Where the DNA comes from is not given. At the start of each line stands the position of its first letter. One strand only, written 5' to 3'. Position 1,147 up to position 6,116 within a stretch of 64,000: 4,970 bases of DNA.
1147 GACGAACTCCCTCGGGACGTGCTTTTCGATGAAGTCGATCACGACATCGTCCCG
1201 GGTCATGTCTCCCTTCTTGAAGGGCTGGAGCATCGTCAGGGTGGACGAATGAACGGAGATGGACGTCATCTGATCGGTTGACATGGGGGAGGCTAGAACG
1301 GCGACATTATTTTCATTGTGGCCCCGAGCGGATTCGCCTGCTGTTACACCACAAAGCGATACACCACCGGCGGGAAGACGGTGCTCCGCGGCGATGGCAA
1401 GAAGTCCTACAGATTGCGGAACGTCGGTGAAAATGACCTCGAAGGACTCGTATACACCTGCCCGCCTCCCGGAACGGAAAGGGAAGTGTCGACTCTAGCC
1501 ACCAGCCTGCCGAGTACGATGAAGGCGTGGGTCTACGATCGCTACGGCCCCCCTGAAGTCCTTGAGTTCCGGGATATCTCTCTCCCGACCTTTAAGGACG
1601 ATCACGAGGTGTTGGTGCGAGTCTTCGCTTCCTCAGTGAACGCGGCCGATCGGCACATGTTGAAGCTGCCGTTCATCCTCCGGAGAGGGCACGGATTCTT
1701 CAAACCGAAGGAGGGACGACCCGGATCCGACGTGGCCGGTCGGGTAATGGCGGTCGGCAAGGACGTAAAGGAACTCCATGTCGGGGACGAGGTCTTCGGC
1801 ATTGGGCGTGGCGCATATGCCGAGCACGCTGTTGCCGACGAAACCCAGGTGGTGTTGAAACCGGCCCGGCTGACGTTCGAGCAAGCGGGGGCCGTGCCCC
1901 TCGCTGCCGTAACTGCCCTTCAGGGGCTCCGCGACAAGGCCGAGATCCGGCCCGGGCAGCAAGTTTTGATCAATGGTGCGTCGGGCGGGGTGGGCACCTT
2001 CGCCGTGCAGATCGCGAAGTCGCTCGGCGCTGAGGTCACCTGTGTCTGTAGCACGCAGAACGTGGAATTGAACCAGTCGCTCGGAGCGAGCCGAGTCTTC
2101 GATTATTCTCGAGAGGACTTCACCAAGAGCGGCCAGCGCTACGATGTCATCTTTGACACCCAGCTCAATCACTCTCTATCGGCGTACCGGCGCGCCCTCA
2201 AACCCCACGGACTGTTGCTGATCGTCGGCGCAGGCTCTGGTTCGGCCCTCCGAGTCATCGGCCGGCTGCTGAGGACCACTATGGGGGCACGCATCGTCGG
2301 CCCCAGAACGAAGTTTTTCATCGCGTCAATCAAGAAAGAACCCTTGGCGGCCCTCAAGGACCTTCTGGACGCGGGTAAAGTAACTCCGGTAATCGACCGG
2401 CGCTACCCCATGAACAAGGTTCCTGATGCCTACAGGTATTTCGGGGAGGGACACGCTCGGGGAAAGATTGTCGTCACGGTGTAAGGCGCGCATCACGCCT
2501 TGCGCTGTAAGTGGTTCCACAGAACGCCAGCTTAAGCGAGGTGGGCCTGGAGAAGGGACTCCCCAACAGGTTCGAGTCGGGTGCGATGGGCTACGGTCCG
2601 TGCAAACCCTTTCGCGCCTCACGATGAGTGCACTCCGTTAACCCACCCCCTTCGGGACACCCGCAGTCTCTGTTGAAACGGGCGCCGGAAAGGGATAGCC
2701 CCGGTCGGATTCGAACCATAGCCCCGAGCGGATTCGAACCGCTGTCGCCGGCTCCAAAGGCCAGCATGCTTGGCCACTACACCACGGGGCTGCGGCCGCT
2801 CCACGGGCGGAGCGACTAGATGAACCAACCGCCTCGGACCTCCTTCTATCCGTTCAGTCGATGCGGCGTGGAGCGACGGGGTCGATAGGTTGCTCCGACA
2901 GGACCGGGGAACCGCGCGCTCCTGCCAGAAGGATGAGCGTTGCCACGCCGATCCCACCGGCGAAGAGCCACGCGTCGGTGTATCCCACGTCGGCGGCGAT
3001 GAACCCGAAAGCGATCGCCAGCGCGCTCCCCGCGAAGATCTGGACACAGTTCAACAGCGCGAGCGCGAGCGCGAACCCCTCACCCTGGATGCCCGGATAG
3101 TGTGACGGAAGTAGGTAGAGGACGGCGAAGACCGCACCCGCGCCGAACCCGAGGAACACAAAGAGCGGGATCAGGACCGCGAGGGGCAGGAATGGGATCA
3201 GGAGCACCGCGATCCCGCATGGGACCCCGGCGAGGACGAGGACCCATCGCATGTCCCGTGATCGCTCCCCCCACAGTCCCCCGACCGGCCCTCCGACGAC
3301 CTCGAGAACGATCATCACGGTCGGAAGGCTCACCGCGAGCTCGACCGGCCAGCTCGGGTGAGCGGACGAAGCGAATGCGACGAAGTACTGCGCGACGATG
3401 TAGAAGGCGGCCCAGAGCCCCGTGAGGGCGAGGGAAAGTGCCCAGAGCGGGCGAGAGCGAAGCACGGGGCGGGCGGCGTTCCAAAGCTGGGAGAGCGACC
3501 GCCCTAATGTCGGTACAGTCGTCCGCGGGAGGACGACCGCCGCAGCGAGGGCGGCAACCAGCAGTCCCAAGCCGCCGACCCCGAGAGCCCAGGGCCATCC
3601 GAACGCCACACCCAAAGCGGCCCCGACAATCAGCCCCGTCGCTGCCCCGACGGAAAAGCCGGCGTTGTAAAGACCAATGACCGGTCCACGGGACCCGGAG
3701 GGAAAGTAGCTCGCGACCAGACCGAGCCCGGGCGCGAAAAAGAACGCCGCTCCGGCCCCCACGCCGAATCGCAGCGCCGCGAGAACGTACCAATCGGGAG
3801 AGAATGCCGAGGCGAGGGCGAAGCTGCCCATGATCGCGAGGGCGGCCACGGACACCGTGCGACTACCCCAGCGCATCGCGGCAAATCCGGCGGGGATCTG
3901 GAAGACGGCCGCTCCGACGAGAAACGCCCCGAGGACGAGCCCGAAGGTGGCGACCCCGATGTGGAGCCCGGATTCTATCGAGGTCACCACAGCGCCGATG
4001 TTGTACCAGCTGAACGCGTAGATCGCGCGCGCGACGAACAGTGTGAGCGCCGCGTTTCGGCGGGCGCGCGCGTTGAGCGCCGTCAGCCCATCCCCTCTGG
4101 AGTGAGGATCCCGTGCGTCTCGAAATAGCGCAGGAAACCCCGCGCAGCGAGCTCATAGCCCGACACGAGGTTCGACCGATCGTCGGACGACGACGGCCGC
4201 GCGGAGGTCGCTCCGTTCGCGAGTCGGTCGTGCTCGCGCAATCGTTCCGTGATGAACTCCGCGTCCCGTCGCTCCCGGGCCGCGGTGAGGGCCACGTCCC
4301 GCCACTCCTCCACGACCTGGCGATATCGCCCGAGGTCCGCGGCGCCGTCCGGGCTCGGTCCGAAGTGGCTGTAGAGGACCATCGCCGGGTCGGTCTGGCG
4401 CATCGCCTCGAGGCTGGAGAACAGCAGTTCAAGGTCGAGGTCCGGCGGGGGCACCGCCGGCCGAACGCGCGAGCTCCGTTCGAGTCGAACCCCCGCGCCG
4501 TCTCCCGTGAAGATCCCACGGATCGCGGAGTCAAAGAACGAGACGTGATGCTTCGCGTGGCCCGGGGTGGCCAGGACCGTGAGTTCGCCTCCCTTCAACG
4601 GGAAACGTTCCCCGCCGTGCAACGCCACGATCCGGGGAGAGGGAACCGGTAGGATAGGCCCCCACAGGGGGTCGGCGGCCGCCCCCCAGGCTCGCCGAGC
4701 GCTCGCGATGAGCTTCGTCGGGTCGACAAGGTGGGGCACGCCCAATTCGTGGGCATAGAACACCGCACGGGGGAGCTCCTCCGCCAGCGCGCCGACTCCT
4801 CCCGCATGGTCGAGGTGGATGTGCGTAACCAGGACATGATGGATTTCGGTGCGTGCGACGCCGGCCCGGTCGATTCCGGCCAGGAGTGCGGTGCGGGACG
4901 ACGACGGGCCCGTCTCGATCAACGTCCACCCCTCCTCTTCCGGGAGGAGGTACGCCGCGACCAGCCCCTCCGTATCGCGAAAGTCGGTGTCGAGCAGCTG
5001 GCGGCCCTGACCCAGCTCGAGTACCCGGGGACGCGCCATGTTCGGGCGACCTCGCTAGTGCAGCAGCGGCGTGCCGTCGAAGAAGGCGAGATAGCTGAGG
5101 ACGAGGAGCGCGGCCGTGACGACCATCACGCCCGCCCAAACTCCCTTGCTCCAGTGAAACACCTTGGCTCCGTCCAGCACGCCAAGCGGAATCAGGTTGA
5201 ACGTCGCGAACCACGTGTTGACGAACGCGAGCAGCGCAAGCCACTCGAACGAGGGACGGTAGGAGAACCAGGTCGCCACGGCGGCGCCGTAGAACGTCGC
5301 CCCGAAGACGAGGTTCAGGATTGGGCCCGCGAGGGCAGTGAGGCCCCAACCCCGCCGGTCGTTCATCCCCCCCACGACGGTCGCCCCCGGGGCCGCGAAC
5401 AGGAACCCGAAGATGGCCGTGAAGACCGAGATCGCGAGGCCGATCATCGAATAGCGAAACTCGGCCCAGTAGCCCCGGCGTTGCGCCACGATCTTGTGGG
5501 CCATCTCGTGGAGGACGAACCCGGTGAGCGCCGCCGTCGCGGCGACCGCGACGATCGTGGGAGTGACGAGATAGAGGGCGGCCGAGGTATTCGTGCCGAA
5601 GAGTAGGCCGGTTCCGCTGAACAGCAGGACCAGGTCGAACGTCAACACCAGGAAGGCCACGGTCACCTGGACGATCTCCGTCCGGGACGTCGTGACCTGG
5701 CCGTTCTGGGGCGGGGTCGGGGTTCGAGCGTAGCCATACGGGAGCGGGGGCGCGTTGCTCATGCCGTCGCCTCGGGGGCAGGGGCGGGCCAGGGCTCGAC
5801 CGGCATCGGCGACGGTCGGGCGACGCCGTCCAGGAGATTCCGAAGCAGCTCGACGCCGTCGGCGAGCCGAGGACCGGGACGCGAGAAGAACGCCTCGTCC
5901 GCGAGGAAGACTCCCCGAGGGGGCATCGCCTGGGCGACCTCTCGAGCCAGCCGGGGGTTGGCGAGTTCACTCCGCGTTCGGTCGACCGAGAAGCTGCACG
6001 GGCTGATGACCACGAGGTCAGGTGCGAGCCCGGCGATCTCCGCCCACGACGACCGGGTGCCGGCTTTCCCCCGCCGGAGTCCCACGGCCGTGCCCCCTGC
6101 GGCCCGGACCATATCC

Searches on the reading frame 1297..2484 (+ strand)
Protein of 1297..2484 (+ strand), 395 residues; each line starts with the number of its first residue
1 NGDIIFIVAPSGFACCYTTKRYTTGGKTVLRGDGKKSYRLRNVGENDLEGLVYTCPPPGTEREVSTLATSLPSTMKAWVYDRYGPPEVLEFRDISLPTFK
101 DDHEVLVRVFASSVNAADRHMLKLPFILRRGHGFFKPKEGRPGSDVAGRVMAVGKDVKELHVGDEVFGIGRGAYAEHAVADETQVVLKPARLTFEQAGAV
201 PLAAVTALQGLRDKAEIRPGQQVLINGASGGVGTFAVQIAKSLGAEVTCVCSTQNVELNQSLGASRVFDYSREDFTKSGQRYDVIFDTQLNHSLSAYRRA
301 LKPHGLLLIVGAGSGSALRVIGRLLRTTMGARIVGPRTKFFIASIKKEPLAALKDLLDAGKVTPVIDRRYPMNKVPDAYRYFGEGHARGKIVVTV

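Call 105: search_protein_families(library=pfam, proteins=[window:1297-2484:+], max_evalue=0.00001)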
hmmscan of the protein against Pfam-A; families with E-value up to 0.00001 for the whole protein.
window:1297-2484:+ (395 aa): 3 families
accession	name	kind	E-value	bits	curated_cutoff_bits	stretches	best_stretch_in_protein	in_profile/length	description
PF13602.12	ADH_zinc_N_2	-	1.1e-23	85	27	1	262-393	1-134/134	Zinc-binding dehydrogenase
PF00107.32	ADH_zinc_N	-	9.1e-14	52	31.8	1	231-317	1-95/129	Zinc-binding dehydrogenase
PF08240.17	ADH_N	-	1.1e-12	48.5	23.5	1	102-189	2-103/104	Alcohol dehydrogenase GroES-like domain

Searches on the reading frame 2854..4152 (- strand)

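Call 105: search_protein_families(library=pfam, proteins=[window:2854-4152:-], max_evalue=0.00001)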
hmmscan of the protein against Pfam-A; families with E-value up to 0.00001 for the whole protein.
window:2854-4152:- (432 aa): 1 family
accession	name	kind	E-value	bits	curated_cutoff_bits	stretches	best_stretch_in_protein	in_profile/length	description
PF07690.21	MFS_1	-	8.7e-39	133.8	33.4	1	38-365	1-337/347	Major Facilitator Superfamily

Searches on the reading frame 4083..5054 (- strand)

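Call 105: search_protein_families(library=pfam, proteins=[window:4083-5054:-], max_evalue=0.00001)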
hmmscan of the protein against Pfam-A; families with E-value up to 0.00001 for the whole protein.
window:4083-5054:- (323 aa): 2 families
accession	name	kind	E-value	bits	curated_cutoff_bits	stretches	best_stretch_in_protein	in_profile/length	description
PF00753.33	Lactamase_B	-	4.3e-26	92.5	22.7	1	28-230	2-196/196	Metallo-beta-lactamase superfamily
PF12706.13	Lactamase_B_2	-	2.1e-08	34.5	27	1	43-192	2-131/200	Beta-lactamase superfamily domain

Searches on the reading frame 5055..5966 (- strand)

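Call 105: search_protein_families(library=pfam, proteins=[window:5055-5966:-], max_evalue=0.00001)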
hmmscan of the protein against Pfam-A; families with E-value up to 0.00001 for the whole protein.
window:5055-5966:- (303 aa): 1 family
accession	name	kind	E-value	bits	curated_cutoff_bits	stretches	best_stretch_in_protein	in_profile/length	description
PF02163.28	Peptidase_M50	-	1.1e-07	31.8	27.2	0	242-270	162-190/221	Peptidase family M50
